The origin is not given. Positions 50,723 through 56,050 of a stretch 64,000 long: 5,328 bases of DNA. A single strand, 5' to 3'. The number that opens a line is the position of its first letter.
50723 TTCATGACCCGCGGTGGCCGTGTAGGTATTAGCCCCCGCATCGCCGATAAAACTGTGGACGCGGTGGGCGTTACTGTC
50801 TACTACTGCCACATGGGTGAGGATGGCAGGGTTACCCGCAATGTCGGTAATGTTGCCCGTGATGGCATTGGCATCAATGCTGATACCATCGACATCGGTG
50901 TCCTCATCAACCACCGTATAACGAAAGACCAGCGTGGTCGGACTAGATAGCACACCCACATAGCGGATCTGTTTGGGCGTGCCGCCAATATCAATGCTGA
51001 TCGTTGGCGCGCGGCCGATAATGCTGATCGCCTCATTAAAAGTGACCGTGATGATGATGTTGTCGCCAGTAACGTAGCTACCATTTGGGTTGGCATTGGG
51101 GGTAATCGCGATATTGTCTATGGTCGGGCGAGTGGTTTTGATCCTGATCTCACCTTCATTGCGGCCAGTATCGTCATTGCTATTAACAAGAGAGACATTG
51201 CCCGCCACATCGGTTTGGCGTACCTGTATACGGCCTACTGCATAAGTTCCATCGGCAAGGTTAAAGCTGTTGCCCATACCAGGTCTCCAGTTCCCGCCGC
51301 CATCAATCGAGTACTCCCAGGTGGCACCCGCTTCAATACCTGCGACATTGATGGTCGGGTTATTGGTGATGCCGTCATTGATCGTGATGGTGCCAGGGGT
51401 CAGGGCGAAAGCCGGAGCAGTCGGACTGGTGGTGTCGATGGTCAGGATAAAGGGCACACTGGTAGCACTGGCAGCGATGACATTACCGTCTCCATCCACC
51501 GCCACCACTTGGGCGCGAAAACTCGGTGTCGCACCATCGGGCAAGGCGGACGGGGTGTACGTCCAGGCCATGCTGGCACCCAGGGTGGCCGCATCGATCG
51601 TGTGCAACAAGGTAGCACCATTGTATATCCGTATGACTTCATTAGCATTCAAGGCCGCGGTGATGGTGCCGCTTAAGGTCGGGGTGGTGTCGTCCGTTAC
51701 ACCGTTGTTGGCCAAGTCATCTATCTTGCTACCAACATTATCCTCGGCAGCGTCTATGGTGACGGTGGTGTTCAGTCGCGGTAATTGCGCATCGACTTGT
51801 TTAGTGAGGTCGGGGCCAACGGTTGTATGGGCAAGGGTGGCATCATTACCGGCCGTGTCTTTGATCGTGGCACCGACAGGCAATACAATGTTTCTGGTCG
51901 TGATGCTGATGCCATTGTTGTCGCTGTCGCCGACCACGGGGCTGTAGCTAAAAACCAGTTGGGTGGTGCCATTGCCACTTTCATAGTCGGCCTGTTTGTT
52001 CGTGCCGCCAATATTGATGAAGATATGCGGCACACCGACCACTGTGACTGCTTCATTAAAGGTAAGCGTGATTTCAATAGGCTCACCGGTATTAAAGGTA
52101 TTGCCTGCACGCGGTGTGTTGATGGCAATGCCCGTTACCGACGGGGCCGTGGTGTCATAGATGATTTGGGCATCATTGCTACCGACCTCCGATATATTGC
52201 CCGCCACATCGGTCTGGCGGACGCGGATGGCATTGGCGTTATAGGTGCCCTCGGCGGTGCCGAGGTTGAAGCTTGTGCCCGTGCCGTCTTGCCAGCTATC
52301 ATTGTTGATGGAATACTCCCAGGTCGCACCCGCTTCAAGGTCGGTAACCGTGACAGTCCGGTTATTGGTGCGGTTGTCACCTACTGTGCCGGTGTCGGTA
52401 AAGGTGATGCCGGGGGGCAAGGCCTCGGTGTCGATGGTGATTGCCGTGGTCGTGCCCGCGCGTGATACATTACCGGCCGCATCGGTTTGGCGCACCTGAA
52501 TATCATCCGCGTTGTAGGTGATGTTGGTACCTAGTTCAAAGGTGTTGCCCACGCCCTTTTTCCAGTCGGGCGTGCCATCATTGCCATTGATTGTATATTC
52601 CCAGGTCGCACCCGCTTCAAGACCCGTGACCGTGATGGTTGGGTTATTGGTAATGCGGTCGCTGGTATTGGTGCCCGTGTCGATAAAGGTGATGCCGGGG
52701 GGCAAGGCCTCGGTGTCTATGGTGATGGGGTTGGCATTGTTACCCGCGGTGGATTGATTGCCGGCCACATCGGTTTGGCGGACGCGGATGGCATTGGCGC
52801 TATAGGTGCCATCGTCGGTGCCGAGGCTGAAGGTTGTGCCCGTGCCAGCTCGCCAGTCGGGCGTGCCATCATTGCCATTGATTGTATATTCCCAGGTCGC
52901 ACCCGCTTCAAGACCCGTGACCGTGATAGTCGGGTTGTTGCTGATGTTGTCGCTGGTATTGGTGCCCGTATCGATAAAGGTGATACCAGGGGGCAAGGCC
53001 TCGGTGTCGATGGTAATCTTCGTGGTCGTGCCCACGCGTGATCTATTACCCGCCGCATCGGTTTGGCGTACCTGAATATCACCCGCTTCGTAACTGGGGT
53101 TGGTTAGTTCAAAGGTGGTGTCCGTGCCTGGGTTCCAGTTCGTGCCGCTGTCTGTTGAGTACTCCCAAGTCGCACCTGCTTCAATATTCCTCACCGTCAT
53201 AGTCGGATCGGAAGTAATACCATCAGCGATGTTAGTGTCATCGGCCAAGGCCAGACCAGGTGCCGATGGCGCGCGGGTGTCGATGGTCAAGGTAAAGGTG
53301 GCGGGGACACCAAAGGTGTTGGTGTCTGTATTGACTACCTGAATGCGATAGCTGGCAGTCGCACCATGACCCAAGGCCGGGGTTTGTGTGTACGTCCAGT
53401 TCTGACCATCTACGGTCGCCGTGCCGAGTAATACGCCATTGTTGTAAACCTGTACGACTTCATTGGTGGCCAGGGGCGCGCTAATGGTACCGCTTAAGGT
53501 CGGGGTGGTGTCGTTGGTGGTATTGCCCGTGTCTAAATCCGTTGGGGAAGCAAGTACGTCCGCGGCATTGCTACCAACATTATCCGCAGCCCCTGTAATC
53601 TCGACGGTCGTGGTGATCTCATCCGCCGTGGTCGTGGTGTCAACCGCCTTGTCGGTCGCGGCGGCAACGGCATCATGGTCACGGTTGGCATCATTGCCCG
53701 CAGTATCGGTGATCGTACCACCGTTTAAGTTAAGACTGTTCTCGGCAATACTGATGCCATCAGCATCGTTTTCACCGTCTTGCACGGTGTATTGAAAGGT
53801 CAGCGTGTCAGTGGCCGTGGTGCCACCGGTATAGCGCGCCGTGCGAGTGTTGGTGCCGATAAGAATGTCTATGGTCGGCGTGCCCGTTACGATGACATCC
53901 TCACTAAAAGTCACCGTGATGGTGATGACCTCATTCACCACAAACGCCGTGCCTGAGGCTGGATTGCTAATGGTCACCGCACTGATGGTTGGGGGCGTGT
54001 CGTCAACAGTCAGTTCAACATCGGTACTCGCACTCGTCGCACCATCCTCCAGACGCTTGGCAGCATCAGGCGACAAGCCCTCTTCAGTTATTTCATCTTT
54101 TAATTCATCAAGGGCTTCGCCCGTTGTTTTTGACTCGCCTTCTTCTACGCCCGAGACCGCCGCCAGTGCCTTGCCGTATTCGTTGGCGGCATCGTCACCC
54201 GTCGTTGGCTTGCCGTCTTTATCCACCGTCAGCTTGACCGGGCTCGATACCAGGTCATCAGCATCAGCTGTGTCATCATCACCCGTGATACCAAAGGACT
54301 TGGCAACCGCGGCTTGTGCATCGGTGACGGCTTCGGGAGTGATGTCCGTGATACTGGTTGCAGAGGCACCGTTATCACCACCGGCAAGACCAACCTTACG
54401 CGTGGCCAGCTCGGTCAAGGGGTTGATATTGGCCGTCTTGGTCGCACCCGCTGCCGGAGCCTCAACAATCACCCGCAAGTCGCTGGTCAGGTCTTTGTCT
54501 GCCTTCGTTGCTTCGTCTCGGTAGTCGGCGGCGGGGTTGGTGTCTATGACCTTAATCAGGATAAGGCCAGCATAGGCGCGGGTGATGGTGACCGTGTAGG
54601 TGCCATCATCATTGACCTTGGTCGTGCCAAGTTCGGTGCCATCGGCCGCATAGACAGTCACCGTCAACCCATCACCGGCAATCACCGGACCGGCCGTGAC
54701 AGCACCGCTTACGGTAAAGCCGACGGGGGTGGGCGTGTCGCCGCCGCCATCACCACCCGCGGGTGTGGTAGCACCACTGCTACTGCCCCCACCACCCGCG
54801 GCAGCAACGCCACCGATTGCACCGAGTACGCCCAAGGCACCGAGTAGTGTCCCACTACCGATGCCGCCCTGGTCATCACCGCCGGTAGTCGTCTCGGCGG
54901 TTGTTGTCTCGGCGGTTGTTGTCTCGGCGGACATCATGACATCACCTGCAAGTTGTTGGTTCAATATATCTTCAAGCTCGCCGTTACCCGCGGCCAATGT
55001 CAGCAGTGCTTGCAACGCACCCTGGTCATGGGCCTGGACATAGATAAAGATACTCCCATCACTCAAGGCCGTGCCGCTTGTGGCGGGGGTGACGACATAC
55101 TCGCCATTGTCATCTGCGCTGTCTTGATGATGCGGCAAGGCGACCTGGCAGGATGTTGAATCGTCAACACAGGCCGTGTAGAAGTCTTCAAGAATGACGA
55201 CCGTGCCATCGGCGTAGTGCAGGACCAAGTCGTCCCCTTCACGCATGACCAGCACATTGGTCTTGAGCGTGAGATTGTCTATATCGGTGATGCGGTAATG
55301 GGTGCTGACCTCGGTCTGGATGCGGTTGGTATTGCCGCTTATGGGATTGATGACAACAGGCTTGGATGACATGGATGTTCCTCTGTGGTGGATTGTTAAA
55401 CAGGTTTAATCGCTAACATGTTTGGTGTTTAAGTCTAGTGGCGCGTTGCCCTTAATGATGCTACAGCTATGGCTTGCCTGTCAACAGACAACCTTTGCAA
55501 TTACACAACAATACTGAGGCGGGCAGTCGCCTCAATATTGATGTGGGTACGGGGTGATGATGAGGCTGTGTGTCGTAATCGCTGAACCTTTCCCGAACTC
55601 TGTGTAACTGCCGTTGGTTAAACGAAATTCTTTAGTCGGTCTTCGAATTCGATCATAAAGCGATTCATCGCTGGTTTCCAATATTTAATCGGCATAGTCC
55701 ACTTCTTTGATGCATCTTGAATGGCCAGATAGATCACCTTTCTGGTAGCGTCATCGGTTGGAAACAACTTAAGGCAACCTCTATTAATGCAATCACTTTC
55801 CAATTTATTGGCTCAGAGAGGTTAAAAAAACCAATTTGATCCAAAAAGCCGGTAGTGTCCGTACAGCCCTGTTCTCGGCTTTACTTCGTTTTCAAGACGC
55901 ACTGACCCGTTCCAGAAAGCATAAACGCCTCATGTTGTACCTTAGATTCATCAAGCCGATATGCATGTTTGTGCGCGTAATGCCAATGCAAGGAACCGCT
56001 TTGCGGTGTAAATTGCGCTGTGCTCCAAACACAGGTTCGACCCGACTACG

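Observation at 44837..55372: Tandem paralog with conserved termini but only 2 supermodules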

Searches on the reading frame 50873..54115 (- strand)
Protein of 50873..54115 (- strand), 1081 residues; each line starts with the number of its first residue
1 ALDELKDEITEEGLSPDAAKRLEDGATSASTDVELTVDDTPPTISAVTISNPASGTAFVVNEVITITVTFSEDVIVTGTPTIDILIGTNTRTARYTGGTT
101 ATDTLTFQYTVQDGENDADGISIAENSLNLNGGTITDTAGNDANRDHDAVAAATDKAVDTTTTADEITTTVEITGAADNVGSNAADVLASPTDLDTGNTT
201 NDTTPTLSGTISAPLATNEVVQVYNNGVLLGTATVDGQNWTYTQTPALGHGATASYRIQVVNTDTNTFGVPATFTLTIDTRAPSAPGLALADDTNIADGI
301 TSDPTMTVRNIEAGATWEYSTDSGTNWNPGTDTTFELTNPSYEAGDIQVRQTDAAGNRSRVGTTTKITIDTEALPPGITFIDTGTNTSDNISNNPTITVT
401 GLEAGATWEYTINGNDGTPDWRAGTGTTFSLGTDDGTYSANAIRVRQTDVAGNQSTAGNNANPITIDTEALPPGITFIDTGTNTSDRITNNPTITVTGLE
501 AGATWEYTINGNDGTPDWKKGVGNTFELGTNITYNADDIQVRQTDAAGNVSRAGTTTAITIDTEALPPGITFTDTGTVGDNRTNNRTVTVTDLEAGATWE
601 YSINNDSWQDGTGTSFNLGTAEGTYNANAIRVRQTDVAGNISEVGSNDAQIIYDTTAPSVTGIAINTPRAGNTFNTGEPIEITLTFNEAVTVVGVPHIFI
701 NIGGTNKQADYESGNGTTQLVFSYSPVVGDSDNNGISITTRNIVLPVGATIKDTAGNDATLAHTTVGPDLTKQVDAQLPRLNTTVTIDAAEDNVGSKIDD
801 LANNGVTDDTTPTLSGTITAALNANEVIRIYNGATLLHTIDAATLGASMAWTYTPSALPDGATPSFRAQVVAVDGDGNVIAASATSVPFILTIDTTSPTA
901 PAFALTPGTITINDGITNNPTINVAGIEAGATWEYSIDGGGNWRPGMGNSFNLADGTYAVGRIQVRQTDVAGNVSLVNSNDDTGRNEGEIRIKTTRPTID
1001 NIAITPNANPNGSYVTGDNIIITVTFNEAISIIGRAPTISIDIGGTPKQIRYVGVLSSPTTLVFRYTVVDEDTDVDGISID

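Call 109: search_protein_families(library=pfam, proteins=[window:50873-54115:-], max_evalue=0.1)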
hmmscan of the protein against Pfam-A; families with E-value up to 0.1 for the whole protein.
window:50873-54115:- (1081 aa): 4 families
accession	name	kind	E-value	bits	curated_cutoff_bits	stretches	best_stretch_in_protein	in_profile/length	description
PF19077.6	Big_13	-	5.2e-18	65.8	27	4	195-280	19-102/102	Bacterial Ig-like domain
PF03174.19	CHB_HEX_C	-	0.0027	18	23.6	0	314-359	34-73/76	Chitobiase/beta-hexosaminidase C-terminal domain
PF16656.11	Pur_ac_phosph_N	-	0.014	16.3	30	0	539-609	30-86/93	Purple acid Phosphatase, N-terminal domain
PF17936.7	Big_6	-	0.061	14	27.6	1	533-558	56-81/83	Bacterial Ig domain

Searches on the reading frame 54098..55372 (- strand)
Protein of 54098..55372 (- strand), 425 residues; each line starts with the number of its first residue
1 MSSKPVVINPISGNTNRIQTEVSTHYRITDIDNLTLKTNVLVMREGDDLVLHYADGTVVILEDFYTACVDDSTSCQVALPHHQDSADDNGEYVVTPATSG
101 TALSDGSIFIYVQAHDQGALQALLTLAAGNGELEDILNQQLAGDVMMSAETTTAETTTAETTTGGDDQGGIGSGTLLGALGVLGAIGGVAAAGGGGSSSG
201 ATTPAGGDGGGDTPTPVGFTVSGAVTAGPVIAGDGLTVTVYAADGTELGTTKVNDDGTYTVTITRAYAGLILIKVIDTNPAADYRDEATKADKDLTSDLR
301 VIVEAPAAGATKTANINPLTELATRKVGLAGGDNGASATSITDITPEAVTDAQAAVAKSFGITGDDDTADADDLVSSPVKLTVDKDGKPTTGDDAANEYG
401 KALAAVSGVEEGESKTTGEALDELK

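Call 55: find_related_loci(query=A5, collection=genome_contigs, flank=10000)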
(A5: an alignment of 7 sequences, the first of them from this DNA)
Query A5 (425 aa) in genome_contigs; peptide patterns used: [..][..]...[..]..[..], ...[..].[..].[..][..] (x = any residue, [..] = any of these).
595 stretches matched a pattern, but none encodes a relative of the query by tblastn (E <= 1e-3).

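Call 56: find_related_loci(query=A5, collection=metagenome_contigs, flank=10000)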
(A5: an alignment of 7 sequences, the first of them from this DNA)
Query A5 (425 aa) in metagenome_contigs; peptide patterns used: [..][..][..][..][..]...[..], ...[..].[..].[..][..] (x = any residue, [..] = any of these).
600 stretches matched a pattern, but none encodes a relative of the query by tblastn (E <= 1e-3).

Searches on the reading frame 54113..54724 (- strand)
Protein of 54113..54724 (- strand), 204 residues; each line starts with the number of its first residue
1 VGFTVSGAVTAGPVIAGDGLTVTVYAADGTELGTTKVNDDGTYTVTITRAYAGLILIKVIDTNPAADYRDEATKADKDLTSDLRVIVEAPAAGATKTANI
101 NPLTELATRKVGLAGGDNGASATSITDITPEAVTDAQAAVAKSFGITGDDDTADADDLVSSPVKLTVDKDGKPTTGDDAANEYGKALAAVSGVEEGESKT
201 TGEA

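Call 109: search_protein_families(library=pfam, proteins=[window:54113-54724:-], max_evalue=0.1)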
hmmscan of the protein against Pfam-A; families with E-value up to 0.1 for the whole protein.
window:54113-54724:- (204 aa): 1 family
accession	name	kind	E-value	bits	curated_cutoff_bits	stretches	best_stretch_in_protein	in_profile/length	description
PF17936.7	Big_6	-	6.1e-06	26.8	27.6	1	19-61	24-66/83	Bacterial Ig domain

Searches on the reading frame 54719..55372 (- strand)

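Call 32: search_protein_families(library=ncbifam, proteins=[window:54719-55372:-], max_evalue=1)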
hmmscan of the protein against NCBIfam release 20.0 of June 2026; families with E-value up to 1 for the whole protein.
seq(218 aa): 1 family
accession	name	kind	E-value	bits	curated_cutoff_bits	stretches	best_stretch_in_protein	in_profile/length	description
NF033677.1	biofilm_BapA_N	domain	6.6e-05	22.7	35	1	43-66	41-64/64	BapA prefix-like domain-containing protein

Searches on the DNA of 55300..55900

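Call 37: search_rna_families(source=window, start=55300, end=55900, threshold=evalue, max_evalue=5)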
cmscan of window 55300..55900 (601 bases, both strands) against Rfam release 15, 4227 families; matches with E-value up to 5: 4.
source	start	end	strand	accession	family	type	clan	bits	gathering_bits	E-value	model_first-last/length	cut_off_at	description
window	55488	55557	-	RF00455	mir-15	Gene; miRNA;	CL00085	24.9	57.3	0.00088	1-88/88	no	mir-15 microRNA precursor family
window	55343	55381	+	RF01140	sR20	Gene; snRNA; snoRNA; CD-box;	-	15.9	44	1.3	1-56/56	no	Small nucleolar RNA sR20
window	55507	55565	+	RF01276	sR53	Gene; snRNA; snoRNA; CD-box;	-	13.9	49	1.1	1-60/60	no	Small nucleolar RNA sR53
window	55537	55605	+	RF01123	sR35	Gene; snRNA; snoRNA; CD-box;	-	11.2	60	4.6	1-57/57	no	Small nucleolar RNA sR35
